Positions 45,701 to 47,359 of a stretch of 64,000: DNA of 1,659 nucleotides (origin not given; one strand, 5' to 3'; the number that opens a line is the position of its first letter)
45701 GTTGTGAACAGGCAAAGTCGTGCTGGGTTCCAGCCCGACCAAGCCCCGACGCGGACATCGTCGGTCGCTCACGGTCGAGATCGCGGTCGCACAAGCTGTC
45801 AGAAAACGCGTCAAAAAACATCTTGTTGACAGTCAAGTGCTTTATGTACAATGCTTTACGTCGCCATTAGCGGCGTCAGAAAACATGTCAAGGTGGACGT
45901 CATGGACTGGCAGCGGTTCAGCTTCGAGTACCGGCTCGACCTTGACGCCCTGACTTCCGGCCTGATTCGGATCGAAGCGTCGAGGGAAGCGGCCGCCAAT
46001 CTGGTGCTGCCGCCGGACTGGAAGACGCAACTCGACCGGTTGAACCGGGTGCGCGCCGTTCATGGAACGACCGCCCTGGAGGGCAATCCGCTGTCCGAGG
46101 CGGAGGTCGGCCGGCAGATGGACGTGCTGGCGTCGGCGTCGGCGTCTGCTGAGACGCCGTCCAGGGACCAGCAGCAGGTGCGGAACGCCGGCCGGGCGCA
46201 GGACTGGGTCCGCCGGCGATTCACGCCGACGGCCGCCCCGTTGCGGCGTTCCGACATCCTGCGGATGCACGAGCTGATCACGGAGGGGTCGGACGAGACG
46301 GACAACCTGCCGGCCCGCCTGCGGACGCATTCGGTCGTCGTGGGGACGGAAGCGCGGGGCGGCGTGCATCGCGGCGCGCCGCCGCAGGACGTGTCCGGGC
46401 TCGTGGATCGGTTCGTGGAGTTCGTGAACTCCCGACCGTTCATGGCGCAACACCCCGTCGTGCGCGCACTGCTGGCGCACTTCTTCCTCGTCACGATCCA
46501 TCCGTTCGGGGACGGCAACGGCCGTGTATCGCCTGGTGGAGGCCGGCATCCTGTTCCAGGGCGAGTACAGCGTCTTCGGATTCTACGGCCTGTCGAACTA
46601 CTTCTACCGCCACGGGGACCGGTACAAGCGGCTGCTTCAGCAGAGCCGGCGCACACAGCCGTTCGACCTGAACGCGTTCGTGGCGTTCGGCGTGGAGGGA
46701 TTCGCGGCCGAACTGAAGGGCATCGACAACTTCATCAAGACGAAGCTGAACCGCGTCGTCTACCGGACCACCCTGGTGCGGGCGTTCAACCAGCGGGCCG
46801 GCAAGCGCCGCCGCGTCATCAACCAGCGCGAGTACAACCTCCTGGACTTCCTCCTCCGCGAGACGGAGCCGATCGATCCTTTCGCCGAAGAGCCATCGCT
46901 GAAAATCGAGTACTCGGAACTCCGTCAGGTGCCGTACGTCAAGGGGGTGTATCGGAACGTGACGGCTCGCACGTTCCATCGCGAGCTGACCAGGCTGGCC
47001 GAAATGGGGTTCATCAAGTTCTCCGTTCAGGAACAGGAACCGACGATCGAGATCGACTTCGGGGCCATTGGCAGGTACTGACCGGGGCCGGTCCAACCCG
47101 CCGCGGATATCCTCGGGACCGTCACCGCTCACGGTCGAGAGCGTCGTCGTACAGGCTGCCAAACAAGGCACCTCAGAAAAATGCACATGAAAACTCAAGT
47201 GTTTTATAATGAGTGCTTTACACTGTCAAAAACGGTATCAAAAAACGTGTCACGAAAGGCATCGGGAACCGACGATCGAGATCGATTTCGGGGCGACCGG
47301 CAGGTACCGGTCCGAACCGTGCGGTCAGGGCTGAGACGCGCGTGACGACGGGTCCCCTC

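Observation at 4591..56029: Recurrent pattern: locus-specific 48-99 bp tandem duplications sitting exactly on operon gene junctions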

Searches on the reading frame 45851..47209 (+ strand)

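Call 71: search_protein_families(library=pfam, proteins=[window:45851-47209:+])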
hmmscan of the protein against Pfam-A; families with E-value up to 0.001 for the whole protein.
window:45851-47209:+ (452 aa): 1 family
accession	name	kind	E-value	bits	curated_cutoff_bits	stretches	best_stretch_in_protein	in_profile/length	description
PF02661.23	Fic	-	6.2e-14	53.1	24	1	131-226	2-84/93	Fic/DOC family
